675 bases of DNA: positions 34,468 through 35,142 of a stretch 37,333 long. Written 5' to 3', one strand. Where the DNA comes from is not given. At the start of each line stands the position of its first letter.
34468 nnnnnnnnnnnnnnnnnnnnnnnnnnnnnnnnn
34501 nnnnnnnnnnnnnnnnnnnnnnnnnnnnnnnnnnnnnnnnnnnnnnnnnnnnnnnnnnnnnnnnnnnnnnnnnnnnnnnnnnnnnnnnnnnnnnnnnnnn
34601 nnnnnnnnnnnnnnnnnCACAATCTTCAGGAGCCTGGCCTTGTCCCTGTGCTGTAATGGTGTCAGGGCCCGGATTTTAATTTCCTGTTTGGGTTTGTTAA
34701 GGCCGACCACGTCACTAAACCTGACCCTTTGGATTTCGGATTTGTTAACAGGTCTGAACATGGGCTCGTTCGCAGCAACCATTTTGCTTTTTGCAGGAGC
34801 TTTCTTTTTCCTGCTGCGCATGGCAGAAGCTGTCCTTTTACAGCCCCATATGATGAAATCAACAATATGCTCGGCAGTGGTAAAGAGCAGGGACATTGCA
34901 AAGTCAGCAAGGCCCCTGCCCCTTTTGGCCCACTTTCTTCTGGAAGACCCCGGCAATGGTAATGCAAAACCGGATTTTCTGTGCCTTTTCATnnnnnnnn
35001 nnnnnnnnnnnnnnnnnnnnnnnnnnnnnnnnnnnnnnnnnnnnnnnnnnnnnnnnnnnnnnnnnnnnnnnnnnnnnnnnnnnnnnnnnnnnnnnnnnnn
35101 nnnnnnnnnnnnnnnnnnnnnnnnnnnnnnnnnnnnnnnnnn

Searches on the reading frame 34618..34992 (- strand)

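Call 100: search_protein_families(library=pfam, proteins=[window:34618-34992:-], max_evalue=1)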
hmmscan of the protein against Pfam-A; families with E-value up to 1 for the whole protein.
window:34618-34992:- (125 aa): 1 family
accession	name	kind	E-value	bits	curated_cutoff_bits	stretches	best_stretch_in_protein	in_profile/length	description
PF06911.18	Senescence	-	0.018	15.4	24.6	1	36-91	3-57/184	Senescence domain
